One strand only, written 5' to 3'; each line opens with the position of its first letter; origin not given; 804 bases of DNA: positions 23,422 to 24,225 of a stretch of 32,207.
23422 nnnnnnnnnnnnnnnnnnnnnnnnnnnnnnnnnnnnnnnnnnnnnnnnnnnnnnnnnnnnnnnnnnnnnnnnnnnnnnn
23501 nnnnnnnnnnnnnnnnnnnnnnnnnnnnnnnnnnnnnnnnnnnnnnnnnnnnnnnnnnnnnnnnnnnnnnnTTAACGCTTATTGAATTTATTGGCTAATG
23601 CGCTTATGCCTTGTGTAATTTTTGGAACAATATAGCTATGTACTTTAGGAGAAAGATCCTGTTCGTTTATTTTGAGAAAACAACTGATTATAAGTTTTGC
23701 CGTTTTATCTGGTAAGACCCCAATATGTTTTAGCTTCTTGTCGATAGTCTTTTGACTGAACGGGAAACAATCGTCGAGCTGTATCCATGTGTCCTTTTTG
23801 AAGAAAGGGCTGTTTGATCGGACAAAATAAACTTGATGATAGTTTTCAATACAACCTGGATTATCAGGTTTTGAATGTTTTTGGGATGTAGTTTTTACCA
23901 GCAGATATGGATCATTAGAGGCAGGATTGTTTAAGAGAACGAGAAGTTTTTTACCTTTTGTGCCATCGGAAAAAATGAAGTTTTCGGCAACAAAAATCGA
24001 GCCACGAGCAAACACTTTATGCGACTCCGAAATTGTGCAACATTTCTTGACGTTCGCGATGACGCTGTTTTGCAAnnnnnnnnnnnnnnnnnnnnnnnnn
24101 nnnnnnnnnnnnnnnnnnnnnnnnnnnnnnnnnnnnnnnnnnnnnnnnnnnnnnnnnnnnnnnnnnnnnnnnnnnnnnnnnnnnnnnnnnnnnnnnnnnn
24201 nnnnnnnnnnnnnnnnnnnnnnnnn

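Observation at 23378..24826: Same flanks, different cargo: R1 and R2 bracket a toxin-antitoxin cassette here and a 116-aa ORF at 31602-32128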

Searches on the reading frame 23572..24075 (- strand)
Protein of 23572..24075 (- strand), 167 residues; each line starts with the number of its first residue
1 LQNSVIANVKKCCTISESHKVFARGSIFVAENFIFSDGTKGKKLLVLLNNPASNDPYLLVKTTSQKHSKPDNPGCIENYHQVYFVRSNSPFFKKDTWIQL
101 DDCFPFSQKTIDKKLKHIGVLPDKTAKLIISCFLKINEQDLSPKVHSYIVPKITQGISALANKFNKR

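Call 6: search_protein_families(library=pfam, proteins=[window:23572-24075:-], max_evalue=0.01)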
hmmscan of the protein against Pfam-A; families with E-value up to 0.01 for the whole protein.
window:23572-24075:- (167 aa): 0 families

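Call 7: search_protein_families(library=phrogs, proteins=[window:23572-24075:-], max_evalue=0.001)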
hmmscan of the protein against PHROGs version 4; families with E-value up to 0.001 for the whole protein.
window:23572-24075:- (167 aa): 0 families

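Call 24: find_homologous_proteins(query=window:23572-24015:-, max_evalue=0.001)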
Query window:23572-24015:- (147 aa): 54 proteins with E <= 0.001 among 59 candidates.
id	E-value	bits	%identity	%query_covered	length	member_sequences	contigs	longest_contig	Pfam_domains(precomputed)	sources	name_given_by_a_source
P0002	1.5e-93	328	99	100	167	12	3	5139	-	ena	-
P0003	3.5e-83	295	88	100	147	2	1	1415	-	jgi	-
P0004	4.0e-82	291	87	100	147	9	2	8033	-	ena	-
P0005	1.1e-81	290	88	100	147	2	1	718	-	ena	-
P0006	1.1e-79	283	86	100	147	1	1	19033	-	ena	-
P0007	7.9e-79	281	84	100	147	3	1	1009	-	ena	-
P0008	1.7e-78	280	84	100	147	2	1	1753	-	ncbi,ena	-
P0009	1.8e-76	273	88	93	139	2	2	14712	-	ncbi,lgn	-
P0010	3.2e-76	272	82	100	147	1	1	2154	-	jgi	jgi:hypothetical protein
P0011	6.8e-76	271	81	100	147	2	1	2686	-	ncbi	-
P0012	7.7e-74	264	81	100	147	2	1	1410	-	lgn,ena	-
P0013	2.4e-73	263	80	100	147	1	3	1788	-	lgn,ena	-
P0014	1.3e-71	257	78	99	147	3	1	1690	-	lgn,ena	-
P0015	8.6e-69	248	74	100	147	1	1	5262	-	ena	-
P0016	3.2e-68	246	79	95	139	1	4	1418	-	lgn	-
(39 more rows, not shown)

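Call 26: find_encoding_contigs(protein=P0002, flank=10000, max_places=10)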
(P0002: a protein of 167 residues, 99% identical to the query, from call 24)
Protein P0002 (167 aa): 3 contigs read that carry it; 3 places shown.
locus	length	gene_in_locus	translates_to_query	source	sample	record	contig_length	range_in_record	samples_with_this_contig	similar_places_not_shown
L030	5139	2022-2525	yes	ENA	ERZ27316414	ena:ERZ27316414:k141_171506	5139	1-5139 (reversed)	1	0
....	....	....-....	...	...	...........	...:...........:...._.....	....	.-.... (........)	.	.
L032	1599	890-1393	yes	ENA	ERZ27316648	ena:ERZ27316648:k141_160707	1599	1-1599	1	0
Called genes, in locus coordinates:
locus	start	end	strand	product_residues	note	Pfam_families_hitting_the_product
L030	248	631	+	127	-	-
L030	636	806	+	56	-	-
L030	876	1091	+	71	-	-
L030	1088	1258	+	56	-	-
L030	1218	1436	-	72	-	-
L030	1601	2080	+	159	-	PF13274:SocA_Panacea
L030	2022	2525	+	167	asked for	-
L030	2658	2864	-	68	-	-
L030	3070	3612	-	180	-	-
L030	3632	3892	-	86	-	-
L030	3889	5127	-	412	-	PF10926:DUF2800, PF12705:PDDEXK_1 (faint)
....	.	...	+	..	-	?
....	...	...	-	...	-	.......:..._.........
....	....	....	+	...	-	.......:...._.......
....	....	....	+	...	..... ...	-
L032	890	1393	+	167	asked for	-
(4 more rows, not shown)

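Call 27: find_encoding_contigs(protein=P0006, flank=10000, max_places=6)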
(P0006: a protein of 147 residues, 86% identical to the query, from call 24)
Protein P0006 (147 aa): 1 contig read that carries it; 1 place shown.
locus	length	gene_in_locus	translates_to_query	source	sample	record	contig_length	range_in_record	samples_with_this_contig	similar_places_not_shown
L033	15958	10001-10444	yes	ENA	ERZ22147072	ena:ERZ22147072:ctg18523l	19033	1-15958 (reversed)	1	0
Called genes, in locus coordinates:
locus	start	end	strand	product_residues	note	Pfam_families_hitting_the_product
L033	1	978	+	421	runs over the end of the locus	PF00148:Oxidored_nitro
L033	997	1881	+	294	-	PF00142:Fer4_NifH, PF01656:CbiA, PF02374:ArsA_ATPase, PF10609:ParA (weak), PF13614:AAA_31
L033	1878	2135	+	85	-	PF10609:ParA (weak), PF00142:Fer4_NifH, PF02374:ArsA_ATPase (weak), PF13614:AAA_31, PF01656:CbiA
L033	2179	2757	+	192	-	PF00142:Fer4_NifH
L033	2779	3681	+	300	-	PF13489:Methyltransf_23, PF01209:Ubie_methyltran (weak), PF00398:RrnaAD (weak), PF08241:Methyltransf_11, PF08242:Methyltransf_12, PF13649:Methyltransf_25, PF13847:Methyltransf_31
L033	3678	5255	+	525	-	PF00148:Oxidored_nitro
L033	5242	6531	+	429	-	PF00148:Oxidored_nitro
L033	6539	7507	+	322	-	-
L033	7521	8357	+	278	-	PF00005:ABC_tran, PF13304:AAA_21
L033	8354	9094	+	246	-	PF01061:ABC2_membrane, PF12698:ABC2_membrane_3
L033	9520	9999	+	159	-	PF13274:SocA_Panacea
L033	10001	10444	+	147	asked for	-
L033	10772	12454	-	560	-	PF03235:GmrSD_N, PF07510:GmrSD_C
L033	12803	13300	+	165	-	-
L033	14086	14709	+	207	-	PF02511:Thy1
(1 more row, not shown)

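Call 42: find_related_loci(query=A1, collection=genome_contigs, flank=10000)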
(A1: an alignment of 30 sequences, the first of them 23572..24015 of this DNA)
Query A1 (147 aa) in genome_contigs; peptide patterns used: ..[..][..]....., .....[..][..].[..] (x = any residue, [..] = any of these).
74 stretches matched a pattern; 35 encode a relative of the query (tblastn E <= 1e-3); 35 distinct loci.
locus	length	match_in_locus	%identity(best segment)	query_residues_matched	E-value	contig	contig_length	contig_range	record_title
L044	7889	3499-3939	87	1-147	9e-85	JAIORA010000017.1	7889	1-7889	MAG: Anaerohalosphaeraceae bacterium isolate SMBSF06 20071_Bin_3_contigs_1_c_000000001566, whole genome shotgun sequence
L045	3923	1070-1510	85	1-147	6e-84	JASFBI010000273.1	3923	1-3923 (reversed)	MAG: Desulfobacterales bacterium isolate GB_4872_bin16 NODE_5512_length_3923_cov_7.141934, whole genome shotgun sequence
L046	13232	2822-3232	87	1-137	6e-80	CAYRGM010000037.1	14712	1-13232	MAG TPA_asm: uncultured Desulfobulbaceae bacterium isolate binchicken_co112_41 genome assembly, contig: NODE_1612_length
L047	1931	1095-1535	62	1-147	7e-64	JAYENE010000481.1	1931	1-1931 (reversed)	MAG: Thermodesulfobacteriota bacterium isolate MAG063 MAG063_481, whole genome shotgun sequence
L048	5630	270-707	63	1-146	1e-59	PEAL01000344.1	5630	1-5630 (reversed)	MAG: Deltaproteobacteria bacterium isolate ER2bin7 scaffold2993, whole genome shotgun sequence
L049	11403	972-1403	55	4-147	3e-52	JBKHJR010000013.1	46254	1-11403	MAG: Desulfurivibrionaceae bacterium isolate D5M12_11 NODE_168_length_46254_cov_9.103011, whole genome shotgun sequence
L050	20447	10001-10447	48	1-147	9e-44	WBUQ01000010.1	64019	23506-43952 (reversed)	MAG: Desulfobulbaceae bacterium isolate SB20 contig_306, whole genome shotgun sequence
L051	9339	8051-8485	39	3-146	1e-29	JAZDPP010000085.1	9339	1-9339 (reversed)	MAG: Pseudomonadota bacterium isolate MEGAHIT-group-0.852 k141_18340515, whole genome shotgun sequence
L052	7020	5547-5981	40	3-146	2e-29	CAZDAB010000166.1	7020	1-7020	MAG TPA_asm: uncultured Desulfobacteraceae bacterium isolate binchicken_co89_303 genome assembly, contig: NODE_22733_len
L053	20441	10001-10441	38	1-146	3e-29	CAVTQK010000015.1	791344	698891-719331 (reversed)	MAG: uncultured delta proteobacterium isolate MFD00709.bin.1.229 genome assembly, contig: contig_16969, whole genome sho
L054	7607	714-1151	37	3-147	1e-28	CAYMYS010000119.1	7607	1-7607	MAG TPA_asm: uncultured Syntrophaceae bacterium isolate binchicken_co181_524 genome assembly, contig: NODE_20643_length_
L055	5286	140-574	39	4-147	5e-28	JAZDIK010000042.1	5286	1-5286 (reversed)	MAG: Pseudomonadota bacterium isolate MEGAHIT-group-0.394 k141_8729744, whole genome shotgun sequence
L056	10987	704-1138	38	4-147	3e-27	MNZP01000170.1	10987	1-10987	MAG: Syntrophaceae bacterium CG2_30_49_12 cg2_3.0_scaffold_5859_c, whole genome shotgun sequence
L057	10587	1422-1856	38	4-147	3e-27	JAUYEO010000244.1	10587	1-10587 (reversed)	MAG: Desulfobacterales bacterium isolate C21_concoct.bin.118_sub C21_k141_90536, whole genome shotgun sequence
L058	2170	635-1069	38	4-147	2e-27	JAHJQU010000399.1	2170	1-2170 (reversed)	MAG: Proteobacteria bacterium isolate OS_PC_MetaG.mb.119 OS_PC_MetaG.mb.119_k141_533263, whole genome shotgun sequence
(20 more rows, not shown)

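Call 71: predict_structure(alignment_id=A1)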
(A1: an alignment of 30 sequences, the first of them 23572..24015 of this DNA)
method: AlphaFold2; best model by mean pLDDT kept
length: 147 residues; sequences in the alignment: 30
mean_pLDDT: 88.8   pTM: 0.81
mean pLDDT of the five models: 88.8, 88.4, 87.9, 87.6, 87.2
residues with pLDDT >= 90: 87; 70-90: 54; 50-70: 6; < 50: 0
segments of 3 or more residues with pLDDT < 50: none
pLDDT, mean of each block of 10 residues (from residue 1): 93 86 94 92 91 89 89 92 91 93 94 91 89 71 72
secondary structure, 60 per line:
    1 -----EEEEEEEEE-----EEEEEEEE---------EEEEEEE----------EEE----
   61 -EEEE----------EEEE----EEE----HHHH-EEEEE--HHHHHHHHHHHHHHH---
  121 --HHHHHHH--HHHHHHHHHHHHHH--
elements in order: E6-14 E20-27 E37-43 E54-56 E62-65 E76-79 E84-86 H91-94 E96-100 H103-117 H123-129 H132-145

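Call 75: fold_search(model_id=the predicted structure, library=pdb)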
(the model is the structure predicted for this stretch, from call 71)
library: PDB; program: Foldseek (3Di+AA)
matches with E <= 10: 446; with E <= 0.001: 27
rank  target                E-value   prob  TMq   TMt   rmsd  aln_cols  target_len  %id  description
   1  9g7k_A                1.1e-04  1.00  0.55  0.66   4.4       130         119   15  Staphylococcus aureus MazF in complex with Nanobody 12 (released 2024-07-31)
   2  9g7k_B                2.4e-04  1.00  0.54  0.64   4.4       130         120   14  Staphylococcus aureus MazF in complex with Nanobody 12 (released 2024-07-31)
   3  4mzp_E                3.0e-04  1.00  0.56  0.72   3.6       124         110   16  MazF from S. aureus crystal form III, C2221, 2.7 A (released 2014-05-21)
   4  6kyt_G                3.0e-04  1.00  0.54  0.65   3.8       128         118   12  The structure of the M. tb toxin MazEF-mt1 complex (released 2020-08-05)
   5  9g1y_B                3.3e-04  1.00  0.55  0.68   4.3       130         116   15  Staphycoccus aureus MazF in complex with Nabobody 3 (released 2024-07-24)
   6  4mdx_A                3.7e-04  1.00  0.56  0.69   3.8       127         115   14  Crystal structure of Bacillus subtilis MazF in complex with RNA (released 2013-10-23)
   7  9g48_A                4.0e-04  1.00  0.55  0.67   4.1       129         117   16  Staphylococcus aureus MazF in complex with Nanobody 6 (released 2024-07-24)
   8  7bxy                  4.2e-04  1.00  0.58  0.71   3.8       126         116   14  mRNA interferase from Bacillus cereus (released 2021-04-28)
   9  4mzm_A                4.4e-04  1.00  0.51  0.64   4.3       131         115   15  MazF from S. aureus crystal form I, P212121, 2.1 A (released 2014-05-28)
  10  4mzp_C                4.7e-04  1.00  0.59  0.74   3.3       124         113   16  MazF from S. aureus crystal form III, C2221, 2.7 A (released 2014-05-21)
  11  4mzp_A                5.0e-04  1.00  0.59  0.73   3.7       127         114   16  MazF from S. aureus crystal form III, C2221, 2.7 A (released 2014-05-21)
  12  9g7k_E                5.0e-04  1.00  0.54  0.66   4.0       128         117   14  Staphylococcus aureus MazF in complex with Nanobody 12 (released 2024-07-31)
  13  4mzp_B                5.3e-04  1.00  0.58  0.72   3.4       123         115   16  MazF from S. aureus crystal form III, C2221, 2.7 A (released 2014-05-21)
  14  5hkc_A                5.6e-04  1.00  0.57  0.72   3.0       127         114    9  Crystal structure of M. tuberculosis MazF-mt3 T52D-F62D mutant in complex with 8-mer RNA (released 2017-01-18)
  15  4mzm_C                6.6e-04  1.00  0.51  0.67   4.0       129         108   13  MazF from S. aureus crystal form I, P212121, 2.1 A (released 2014-05-28)
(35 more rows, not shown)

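Call 77: search_protein_families(library=pfam, proteins=[L030:3889-5127:-, L030:3070-3612:-], max_evalue=0.001)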
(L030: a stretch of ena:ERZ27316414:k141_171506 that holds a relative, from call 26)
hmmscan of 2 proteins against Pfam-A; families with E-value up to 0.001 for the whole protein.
L030:3889-5127:- (412 aa): 2 families
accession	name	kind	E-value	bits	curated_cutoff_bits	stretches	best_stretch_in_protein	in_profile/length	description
PF10926.14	DUF2800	-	5.4e-73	246.7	21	1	7-394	1-368/368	Protein of unknown function (DUF2800)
PF12705.13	PDDEXK_1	-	1.5e-05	25.5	22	1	10-253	2-246/247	PD-(D/E)XK nuclease superfamily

L030:3070-3612:- (180 aa): 0 families
